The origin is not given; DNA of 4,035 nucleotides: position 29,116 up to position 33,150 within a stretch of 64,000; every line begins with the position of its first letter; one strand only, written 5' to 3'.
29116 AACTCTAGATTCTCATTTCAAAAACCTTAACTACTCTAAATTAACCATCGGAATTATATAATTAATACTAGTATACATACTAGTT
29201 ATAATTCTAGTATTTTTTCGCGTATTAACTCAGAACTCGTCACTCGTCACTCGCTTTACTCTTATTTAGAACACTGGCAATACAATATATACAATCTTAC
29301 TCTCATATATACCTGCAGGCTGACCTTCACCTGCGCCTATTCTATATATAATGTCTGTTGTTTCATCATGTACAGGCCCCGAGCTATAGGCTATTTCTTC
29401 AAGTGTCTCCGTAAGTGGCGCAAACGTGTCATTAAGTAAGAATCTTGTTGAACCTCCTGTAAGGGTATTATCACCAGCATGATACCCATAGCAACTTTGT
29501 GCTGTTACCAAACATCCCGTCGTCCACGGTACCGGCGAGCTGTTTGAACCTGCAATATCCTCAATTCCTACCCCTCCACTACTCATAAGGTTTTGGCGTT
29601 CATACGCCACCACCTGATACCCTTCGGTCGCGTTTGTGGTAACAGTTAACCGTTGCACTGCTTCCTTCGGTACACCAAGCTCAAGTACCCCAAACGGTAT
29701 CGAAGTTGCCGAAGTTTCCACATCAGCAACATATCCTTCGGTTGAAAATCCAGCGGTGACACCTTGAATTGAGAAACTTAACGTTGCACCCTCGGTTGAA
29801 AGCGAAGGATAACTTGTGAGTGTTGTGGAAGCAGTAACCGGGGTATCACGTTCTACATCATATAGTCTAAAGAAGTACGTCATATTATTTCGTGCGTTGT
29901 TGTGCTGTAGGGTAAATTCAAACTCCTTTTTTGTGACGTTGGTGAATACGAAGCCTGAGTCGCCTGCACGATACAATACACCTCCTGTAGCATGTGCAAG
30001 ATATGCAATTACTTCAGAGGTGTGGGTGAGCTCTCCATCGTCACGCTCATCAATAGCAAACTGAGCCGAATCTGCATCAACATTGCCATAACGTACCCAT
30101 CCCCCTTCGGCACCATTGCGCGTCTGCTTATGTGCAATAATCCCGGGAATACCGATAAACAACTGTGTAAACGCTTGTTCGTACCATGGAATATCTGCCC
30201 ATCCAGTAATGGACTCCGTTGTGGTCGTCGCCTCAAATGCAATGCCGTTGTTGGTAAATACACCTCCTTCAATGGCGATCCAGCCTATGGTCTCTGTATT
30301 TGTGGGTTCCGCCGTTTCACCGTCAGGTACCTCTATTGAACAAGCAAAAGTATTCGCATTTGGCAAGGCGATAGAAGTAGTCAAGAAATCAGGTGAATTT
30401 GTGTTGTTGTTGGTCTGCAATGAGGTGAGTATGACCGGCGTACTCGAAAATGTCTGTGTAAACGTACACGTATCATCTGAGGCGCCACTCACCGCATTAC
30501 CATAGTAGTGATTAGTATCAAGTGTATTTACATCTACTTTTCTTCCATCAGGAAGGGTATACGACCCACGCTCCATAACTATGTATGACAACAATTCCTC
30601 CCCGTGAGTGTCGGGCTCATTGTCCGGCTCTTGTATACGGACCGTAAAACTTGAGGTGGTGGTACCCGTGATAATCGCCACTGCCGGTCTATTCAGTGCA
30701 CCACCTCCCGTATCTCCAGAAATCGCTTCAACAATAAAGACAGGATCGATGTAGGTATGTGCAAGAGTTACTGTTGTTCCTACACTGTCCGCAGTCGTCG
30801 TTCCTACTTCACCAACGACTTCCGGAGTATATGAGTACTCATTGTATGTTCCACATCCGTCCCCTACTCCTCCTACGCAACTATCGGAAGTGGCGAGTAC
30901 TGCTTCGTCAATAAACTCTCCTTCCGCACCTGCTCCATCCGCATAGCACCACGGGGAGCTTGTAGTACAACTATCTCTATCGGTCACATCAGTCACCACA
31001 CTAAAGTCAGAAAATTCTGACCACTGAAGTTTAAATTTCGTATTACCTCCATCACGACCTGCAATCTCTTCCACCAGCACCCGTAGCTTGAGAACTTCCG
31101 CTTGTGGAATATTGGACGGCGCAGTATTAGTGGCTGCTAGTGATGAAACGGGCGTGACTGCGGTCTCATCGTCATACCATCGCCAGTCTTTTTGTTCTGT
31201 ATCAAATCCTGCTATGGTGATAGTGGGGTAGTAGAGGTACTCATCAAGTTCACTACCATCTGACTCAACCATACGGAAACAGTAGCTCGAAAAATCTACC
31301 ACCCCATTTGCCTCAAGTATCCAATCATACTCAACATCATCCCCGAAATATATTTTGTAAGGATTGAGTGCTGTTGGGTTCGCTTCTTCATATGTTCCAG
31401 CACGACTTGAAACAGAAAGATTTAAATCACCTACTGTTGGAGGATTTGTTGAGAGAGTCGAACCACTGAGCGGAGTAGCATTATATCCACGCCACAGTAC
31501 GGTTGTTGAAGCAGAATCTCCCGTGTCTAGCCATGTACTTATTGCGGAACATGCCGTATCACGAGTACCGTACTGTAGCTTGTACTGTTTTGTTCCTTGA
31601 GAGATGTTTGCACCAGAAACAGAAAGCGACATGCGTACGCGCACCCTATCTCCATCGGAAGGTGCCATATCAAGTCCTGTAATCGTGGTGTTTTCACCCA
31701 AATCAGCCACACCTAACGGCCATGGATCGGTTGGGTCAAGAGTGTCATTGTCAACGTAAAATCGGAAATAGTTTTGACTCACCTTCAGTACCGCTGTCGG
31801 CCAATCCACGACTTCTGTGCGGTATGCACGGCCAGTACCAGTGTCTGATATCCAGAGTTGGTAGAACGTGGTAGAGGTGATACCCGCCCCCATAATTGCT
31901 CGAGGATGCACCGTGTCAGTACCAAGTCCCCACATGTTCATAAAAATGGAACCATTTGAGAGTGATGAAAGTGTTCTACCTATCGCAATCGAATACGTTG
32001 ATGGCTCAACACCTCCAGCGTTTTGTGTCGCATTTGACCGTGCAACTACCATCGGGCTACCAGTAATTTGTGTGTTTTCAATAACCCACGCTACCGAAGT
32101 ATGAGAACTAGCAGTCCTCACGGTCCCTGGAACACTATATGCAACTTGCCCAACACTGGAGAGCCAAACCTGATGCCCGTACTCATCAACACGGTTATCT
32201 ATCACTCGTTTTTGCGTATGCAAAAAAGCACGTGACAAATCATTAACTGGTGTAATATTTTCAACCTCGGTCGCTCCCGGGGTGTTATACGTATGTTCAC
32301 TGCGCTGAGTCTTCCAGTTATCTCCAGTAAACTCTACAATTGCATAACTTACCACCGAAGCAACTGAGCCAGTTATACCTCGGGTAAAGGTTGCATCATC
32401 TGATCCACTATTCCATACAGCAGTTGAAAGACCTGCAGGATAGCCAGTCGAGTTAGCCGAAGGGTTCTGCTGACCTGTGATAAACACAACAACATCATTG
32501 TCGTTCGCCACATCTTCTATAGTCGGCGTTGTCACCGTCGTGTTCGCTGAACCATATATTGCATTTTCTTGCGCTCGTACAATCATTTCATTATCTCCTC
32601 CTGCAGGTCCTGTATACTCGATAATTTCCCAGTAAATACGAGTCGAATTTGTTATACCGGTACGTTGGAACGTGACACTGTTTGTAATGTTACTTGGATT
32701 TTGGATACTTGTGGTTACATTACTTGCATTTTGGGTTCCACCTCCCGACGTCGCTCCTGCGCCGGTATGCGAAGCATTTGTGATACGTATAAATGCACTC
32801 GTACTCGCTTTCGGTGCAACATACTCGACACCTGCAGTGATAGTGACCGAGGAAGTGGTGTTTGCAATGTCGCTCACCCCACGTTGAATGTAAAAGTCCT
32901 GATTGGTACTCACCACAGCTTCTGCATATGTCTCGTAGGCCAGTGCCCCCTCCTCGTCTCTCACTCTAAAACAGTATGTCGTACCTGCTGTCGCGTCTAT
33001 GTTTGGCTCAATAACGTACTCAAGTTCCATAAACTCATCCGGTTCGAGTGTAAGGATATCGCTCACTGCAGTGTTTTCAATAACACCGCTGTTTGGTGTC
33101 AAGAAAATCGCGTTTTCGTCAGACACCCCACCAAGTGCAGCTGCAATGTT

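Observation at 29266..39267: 3333-aa protein built from three nested repeat systems, including a very recent internal duplication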

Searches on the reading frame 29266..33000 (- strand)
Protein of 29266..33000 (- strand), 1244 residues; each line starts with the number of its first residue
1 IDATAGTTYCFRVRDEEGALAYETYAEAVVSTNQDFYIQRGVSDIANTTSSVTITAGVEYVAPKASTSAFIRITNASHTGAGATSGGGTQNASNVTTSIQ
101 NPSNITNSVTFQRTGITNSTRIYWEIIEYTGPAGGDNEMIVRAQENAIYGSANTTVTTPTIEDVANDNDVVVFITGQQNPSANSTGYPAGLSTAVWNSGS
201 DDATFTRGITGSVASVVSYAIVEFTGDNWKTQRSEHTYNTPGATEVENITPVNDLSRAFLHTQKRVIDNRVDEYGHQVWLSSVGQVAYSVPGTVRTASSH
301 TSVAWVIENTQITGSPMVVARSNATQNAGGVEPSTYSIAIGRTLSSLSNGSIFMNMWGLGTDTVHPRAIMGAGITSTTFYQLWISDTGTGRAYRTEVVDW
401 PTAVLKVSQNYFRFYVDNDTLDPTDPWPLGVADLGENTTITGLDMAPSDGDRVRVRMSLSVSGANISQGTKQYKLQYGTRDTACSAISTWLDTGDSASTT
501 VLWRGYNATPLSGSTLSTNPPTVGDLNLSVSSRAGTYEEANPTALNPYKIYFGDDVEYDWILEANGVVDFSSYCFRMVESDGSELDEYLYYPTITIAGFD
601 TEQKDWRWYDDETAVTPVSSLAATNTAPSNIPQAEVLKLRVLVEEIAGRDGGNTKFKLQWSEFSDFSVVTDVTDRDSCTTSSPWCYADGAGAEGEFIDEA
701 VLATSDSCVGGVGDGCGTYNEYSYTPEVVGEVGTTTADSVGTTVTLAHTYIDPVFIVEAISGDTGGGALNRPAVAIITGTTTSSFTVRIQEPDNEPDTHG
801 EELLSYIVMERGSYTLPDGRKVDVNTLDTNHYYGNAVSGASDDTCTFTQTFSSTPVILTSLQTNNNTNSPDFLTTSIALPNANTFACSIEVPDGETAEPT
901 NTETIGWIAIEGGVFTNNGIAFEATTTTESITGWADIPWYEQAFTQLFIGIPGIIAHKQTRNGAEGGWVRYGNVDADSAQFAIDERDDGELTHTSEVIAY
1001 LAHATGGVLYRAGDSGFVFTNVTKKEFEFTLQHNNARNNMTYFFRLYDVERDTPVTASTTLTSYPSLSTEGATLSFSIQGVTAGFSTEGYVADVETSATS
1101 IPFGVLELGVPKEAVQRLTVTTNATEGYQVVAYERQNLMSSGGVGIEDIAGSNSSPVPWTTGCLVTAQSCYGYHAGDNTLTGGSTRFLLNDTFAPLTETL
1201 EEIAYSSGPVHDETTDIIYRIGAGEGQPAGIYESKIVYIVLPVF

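Call 30: find_related_loci(query=window:29266-33000:-, collection=genome_contigs, flank=10000)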
Query window:29266-33000:- (1244 aa) in genome_contigs; peptide patterns used: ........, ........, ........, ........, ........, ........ (x = any residue, [..] = any of these).
26 stretches matched a pattern; 3 encode a relative of the query (tblastn E <= 1e-3); 3 distinct loci.
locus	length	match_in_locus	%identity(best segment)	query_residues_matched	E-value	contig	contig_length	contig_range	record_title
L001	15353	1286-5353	87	1-1244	0e+0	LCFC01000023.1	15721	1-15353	MAG: Parcubacteria group bacterium GW2011_GWA2_43_11 UV60_C0023, whole genome shotgun sequence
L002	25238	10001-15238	64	6-1244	0e+0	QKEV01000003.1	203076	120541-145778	MAG: bacterium isolate SZUA-485 scaffold_282, whole genome shotgun sequence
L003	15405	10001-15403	73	2-942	0e+0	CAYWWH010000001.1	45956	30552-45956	MAG TPA_asm: uncultured Candidatus Saccharibacteria bacterium isolate binchicken_co245_132 genome assembly, contig: NODE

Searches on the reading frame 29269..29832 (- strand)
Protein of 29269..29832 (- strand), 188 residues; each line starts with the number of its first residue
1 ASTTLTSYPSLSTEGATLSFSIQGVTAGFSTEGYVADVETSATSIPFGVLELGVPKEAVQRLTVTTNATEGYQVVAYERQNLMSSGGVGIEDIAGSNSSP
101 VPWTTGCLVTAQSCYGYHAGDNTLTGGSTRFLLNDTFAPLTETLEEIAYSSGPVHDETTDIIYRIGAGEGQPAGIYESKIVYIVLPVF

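Call 83: search_solved_structures(query=A5, max_evalue=10)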
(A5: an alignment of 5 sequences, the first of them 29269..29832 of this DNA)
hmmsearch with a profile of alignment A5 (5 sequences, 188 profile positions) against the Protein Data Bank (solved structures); distinct sequences matched with E-value up to 10: 0.

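Call 86: find_homologous_proteins(query=A5, max_evalue=0.001)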
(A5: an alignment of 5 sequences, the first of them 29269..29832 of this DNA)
Query A5 (5 sequences) (188 aa, profile of the alignment): 78 proteins with E <= 0.001 among 5315 candidates.
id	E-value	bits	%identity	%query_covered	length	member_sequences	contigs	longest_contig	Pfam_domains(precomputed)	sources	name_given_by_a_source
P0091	6.1e-88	311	66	97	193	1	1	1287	-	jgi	jgi:hypothetical protein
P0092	1.5e-83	297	64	96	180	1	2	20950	-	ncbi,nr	ncbi:MAG: hypothetical protein KBD24_02055, partial [Candidatus Pacebacteria bacterium]|nr:hypotheti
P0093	1.2e-82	294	66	96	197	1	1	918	-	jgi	jgi:hypothetical protein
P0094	3.7e-80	286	60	95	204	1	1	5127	-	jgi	jgi:hypothetical protein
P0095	1.5e-79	284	67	89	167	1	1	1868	-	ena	-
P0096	8.9e-74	265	72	80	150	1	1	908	-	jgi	-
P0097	2.0e-65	238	52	97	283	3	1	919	-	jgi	jgi:hypothetical protein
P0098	6.7e-65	236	53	93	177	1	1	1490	-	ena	-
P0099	9.9e-65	236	51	99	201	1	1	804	-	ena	-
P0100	2.3e-64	234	53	97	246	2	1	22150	-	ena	-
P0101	1.5e-62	228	50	100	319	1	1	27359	-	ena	-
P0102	2.3e-62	228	49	97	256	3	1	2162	-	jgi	jgi:hypothetical protein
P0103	2.0e-61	225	55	97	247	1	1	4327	-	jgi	jgi:hypothetical protein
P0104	2.0e-61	225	47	97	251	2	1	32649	-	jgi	-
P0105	2.4e-61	224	49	98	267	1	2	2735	-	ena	-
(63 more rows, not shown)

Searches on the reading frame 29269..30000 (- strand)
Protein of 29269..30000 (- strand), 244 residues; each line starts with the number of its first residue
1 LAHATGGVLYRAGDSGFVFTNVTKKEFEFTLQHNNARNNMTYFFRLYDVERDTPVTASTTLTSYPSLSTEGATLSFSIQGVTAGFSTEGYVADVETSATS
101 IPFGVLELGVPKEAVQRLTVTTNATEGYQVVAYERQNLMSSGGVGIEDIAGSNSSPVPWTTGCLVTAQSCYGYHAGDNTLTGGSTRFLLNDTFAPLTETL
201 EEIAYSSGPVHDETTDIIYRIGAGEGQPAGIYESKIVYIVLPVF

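Call 32: search_protein_families(library=pfam, proteins=[window:29269-30000:-], max_evalue=10)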
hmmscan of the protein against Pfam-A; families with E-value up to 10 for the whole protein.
seq(244 aa): 0 families

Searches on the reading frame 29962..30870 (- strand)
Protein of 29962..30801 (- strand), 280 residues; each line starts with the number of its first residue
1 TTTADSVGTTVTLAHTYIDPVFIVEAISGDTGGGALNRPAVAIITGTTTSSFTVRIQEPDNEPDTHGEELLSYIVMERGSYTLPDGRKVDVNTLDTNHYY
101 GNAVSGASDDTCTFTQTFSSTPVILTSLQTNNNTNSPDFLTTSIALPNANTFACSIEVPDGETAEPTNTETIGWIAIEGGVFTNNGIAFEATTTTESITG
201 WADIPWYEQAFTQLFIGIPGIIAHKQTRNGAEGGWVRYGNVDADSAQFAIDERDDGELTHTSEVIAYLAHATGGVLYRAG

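Call 32: search_protein_families(library=pfam, proteins=[window:29962-30801:-], max_evalue=10)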
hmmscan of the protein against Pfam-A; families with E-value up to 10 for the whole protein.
seq(280 aa): 2 families
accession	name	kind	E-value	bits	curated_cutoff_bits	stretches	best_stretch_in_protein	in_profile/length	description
PF09458.16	H_lectin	-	0.18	12.4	24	1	111-135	3-27/67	H-type lectin domain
PF21882.2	Gp53-like_C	-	0.52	11.3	24.9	1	101-177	11-82/84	Putative tail fiber protein gp53-like, C-terminal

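Call 84: search_solved_structures(query=A6, max_evalue=10)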
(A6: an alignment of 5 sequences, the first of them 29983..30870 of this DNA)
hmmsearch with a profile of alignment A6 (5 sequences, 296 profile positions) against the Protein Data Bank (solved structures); distinct sequences matched with E-value up to 10: 2.
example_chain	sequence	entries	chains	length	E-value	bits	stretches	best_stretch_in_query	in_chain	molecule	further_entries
9j0c_A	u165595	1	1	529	0.19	14.2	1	112-185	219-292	Acyl-CoA carboxylase subunit beta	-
5twa_A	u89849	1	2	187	0.5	12.8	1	234-295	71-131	Bcl-x homologous protein, BHP2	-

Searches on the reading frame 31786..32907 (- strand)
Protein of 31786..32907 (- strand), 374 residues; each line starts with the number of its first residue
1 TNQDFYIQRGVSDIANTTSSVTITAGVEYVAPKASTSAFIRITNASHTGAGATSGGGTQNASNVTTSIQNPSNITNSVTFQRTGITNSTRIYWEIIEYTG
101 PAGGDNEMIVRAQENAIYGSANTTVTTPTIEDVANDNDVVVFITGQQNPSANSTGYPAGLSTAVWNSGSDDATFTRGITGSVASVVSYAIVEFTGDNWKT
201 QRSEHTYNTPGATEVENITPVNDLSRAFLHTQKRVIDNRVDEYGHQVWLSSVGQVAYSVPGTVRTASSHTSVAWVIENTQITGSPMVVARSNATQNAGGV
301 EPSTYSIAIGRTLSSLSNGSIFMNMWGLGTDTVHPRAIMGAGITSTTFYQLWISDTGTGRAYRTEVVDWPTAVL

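Call 85: search_solved_structures(query=A7, max_evalue=10)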
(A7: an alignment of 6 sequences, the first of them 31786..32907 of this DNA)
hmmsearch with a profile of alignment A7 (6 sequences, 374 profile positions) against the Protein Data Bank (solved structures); distinct sequences matched with E-value up to 10: 1.
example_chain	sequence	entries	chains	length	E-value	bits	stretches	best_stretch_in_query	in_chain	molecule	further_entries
1nq4_A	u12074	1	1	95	0.62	12.7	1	24-59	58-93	Oxytetracycline polyketide synthase acyl carrier protein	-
